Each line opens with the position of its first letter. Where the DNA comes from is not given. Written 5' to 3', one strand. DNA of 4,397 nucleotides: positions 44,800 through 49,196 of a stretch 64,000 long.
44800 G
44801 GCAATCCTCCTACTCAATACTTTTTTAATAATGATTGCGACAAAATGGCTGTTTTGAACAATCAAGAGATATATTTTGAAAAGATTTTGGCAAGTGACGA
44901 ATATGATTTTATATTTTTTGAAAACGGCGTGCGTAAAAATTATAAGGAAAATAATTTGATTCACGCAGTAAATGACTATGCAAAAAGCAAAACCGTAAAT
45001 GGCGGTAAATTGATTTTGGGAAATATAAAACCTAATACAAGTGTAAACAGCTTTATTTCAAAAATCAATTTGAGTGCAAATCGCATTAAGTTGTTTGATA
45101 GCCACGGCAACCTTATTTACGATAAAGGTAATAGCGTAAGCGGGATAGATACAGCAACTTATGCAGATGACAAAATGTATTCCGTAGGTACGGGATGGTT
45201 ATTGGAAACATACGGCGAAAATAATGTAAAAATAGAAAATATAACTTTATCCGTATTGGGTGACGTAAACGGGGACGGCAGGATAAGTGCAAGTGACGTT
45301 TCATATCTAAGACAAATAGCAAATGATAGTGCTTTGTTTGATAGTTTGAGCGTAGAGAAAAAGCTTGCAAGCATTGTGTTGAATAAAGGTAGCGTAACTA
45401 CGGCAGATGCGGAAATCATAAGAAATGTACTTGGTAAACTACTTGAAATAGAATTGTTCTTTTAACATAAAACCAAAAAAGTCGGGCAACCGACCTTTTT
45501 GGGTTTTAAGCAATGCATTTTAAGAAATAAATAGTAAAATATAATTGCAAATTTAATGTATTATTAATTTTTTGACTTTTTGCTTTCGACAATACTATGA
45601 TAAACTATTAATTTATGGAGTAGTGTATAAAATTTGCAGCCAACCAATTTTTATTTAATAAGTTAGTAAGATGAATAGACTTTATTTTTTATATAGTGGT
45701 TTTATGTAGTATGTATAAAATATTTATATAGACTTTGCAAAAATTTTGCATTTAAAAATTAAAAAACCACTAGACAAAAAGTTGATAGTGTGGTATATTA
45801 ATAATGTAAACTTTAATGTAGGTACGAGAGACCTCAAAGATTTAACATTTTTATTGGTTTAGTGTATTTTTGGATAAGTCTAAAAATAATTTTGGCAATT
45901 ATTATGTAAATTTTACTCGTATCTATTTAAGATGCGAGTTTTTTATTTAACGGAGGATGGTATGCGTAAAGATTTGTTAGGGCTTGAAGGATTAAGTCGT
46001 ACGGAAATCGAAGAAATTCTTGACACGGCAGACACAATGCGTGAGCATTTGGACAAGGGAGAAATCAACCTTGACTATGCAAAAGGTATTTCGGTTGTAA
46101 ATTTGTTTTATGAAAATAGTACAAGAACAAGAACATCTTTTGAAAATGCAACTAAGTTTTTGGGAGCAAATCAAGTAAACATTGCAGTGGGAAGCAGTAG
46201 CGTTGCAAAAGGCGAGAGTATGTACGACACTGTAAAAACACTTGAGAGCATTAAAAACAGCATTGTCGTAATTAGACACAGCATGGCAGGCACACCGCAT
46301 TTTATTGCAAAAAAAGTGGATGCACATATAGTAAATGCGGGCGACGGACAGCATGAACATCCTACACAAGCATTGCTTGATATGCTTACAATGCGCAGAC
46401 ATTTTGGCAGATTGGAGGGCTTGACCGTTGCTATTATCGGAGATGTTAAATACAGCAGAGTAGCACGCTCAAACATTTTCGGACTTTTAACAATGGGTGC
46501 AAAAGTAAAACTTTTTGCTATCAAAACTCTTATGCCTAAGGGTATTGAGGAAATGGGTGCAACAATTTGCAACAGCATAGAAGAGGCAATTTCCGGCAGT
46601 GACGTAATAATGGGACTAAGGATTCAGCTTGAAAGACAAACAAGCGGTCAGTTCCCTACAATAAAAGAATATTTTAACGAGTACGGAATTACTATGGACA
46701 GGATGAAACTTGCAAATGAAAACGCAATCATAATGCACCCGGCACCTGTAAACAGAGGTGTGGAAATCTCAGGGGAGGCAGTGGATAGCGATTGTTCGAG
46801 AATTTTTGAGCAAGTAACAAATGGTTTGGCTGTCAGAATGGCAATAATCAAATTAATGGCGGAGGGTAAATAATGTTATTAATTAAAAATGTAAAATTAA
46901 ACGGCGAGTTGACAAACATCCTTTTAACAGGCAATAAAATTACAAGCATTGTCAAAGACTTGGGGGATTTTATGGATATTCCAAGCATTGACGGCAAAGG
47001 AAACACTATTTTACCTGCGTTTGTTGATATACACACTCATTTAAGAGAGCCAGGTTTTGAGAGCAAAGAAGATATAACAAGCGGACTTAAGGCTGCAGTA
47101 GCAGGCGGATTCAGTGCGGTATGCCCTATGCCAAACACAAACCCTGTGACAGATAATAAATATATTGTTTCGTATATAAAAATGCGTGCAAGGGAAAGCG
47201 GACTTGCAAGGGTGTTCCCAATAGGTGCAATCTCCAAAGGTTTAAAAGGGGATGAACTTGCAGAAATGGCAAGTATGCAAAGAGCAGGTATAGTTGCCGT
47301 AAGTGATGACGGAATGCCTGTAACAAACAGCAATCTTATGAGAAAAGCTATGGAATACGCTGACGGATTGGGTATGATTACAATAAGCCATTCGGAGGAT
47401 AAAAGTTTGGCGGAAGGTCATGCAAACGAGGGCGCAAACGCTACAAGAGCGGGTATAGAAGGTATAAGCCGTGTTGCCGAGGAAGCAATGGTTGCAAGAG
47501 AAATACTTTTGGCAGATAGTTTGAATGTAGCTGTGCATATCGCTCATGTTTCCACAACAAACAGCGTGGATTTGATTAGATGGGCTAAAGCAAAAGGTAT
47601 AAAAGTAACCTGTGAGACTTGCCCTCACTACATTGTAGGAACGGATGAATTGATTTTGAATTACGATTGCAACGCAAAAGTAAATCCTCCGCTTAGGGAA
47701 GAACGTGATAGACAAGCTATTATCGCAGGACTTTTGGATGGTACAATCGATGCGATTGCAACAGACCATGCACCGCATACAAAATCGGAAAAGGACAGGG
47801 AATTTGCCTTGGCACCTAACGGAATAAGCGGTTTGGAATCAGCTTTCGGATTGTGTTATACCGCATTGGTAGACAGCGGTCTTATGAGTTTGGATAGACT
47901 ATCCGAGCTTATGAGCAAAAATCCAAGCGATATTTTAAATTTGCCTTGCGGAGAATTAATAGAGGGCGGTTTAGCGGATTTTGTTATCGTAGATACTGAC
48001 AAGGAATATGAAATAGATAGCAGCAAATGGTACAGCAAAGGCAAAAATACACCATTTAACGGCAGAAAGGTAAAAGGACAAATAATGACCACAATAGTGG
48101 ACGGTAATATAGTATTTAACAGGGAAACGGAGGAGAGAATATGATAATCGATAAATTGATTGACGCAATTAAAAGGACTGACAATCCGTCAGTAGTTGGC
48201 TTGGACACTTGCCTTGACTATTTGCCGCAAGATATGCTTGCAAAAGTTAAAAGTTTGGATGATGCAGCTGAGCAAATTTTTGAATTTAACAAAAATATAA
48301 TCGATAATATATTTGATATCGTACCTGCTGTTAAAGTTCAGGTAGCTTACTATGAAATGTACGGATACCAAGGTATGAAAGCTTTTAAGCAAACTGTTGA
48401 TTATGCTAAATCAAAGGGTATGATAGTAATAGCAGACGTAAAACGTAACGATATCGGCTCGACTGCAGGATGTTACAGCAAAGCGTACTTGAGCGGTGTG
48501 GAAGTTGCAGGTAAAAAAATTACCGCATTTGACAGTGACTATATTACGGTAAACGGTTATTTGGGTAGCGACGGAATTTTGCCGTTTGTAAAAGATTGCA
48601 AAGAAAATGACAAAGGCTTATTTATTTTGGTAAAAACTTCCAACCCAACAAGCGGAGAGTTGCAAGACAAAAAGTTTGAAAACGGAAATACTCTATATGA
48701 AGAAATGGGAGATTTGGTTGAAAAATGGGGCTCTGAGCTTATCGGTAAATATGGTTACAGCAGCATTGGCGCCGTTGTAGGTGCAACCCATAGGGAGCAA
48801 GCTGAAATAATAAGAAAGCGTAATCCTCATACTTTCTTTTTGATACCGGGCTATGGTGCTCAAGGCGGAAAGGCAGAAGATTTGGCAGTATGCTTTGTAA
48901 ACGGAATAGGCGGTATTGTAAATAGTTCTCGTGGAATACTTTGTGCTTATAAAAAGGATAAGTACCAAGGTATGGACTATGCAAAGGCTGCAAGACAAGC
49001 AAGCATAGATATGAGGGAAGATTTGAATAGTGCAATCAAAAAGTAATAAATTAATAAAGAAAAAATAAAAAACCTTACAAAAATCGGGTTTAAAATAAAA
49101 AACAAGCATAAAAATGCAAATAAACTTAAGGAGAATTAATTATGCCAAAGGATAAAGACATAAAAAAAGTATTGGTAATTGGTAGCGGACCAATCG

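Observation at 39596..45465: Paralogous family of switch-controlled, dockerin-tailed beta-helix surface proteins with mosaic relationships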

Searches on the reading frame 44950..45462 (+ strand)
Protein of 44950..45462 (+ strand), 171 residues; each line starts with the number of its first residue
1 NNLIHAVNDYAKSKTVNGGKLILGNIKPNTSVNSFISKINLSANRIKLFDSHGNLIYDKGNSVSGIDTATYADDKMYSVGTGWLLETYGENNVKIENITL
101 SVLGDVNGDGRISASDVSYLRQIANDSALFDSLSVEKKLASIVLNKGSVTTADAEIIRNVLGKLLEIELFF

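Call 68: search_solved_structures(query=window:44950-45462:+, max_evalue=1, show_alignments=2)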
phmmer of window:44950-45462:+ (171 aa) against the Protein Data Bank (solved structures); distinct sequences matched with E-value up to 1: 19.
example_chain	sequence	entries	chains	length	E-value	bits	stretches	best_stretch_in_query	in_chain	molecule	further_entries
2ccl_B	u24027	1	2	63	0.0053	20.1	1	102-161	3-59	ENDO-1,4-BETA-XYLANASE Y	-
4fl4_A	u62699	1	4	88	0.0082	19.5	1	103-165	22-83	Glycoside hydrolase family 9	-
8zvk_A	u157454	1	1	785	0.047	17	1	71-164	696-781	AaBgIC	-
1ohz_B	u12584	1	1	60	0.063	16.6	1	103-160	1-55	ENDO-1,4-BETA-XYLANASE Y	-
3n2q_A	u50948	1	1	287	0.085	16.2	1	69-121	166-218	Sex pheromone staph-cAM373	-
6kg9_A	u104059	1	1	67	0.089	16.1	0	101-124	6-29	And cellulose-binding endoglucanase family 9 CelL ortholog dockerin domain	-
2y3n_B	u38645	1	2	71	0.097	16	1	101-168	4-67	CELLULOSOMAL FAMILY-48 PROCESSIVE GLYCOSIDE HYDROLASE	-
4dh2_B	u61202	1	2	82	0.1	15.9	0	101-121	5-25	Dockerin type 1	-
1daq_A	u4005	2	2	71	0.15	15.3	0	101-124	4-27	ENDOGLUCANASE SS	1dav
2mte_A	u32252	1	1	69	0.17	15.1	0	102-124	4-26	Cellulose 1,4-beta-cellobiosidase (reducing end) CelS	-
6kge_D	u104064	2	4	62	0.18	15.1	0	101-124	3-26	And cellulose-binding endoglucanase family 9 CelL ortholog dockerin domain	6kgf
6kgc_B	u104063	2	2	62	0.18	15.1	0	101-124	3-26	And cellulose-binding endoglucanase family 9 CelL ortholog dockerin domain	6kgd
8gpt_D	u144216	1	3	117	0.3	14.4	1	50-92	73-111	YD6_VH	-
4uyq_B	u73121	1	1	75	0.56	13.5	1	102-165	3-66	Cellulosomal scaffoldin adaptor protein B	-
8gpu_H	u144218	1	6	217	0.58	13.4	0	50-93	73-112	YD6Fab_H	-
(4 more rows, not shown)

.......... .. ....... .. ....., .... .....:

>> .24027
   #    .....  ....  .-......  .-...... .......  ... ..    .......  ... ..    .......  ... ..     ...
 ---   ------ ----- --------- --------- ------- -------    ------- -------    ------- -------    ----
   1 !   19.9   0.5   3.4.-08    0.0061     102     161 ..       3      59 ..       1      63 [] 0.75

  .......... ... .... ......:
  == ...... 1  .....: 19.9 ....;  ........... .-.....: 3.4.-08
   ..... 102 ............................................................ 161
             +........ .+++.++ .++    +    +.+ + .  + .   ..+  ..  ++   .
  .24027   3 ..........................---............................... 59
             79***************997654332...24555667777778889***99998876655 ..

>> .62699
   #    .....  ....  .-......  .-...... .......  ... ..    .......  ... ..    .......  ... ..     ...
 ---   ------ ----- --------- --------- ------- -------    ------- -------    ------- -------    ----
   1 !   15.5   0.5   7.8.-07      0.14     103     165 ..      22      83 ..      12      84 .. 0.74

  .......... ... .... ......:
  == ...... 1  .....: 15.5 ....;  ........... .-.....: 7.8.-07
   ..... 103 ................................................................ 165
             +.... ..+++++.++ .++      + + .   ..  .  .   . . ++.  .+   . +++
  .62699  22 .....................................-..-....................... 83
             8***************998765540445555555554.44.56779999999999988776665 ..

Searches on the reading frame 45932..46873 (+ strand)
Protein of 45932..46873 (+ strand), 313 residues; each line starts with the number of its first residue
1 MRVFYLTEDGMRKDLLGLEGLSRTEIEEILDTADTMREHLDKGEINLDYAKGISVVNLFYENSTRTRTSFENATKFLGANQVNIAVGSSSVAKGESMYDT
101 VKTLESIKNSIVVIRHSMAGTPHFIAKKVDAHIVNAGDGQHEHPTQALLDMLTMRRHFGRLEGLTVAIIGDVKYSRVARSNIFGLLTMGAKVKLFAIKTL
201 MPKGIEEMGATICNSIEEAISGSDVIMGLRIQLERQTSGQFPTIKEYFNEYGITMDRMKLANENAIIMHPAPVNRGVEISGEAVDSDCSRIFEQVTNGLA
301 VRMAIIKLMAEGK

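Call 16: search_protein_families(library=pfam, proteins=[window:45932-46873:+], max_evalue=0.001)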
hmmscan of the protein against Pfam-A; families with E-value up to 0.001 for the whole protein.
window:45932-46873:+ (313 aa): 2 families
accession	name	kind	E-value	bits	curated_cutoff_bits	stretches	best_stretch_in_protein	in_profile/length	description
PF02729.26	OTCace_N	-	8.4e-42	143.2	29.9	1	13-155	1-147/148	Aspartate/ornithine carbamoyltransferase, carbamoyl-P binding domain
PF00185.30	OTCace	-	7.7e-29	101.2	29.4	1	162-308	1-156/157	Aspartate/ornithine carbamoyltransferase, Asp/Orn binding domain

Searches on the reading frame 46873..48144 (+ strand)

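Call 16: search_protein_families(library=pfam, proteins=[window:46873-48144:+], max_evalue=0.001)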
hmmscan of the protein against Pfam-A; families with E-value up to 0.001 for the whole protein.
window:46873-48144:+ (423 aa): 3 families
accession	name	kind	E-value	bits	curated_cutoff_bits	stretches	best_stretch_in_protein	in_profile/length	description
PF01979.26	Amidohydro_1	-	1.1e-28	100.9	25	1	45-414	1-345/345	Amidohydrolase family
PF07969.17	Amidohydro_3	-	1.2e-08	35.4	29.7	0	39-61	3-25/472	Amidohydrolase family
PF12890.13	DHOase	-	2.9e-07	31.1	21.2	1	45-230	3-141/142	Dihydro-orotase-like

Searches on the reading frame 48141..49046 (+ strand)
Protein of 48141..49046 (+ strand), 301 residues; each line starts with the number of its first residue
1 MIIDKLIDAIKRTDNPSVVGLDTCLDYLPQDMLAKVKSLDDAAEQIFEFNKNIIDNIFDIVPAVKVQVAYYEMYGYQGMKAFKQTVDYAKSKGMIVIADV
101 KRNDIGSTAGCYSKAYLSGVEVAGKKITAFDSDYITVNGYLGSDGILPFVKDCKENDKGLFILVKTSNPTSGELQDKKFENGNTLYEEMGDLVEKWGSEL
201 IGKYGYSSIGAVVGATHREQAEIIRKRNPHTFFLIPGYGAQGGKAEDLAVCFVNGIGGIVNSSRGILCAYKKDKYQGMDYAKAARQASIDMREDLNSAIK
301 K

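Call 16: search_protein_families(library=pfam, proteins=[window:48141-49046:+], max_evalue=0.001)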
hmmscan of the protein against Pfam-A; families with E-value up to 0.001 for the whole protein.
window:48141-49046:+ (301 aa): 1 family
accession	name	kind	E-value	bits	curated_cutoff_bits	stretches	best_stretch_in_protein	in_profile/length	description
PF00215.30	OMPdecase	-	2.2e-24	87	27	1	52-269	17-211/221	Orotidine 5'-phosphate decarboxylase / HUMPS family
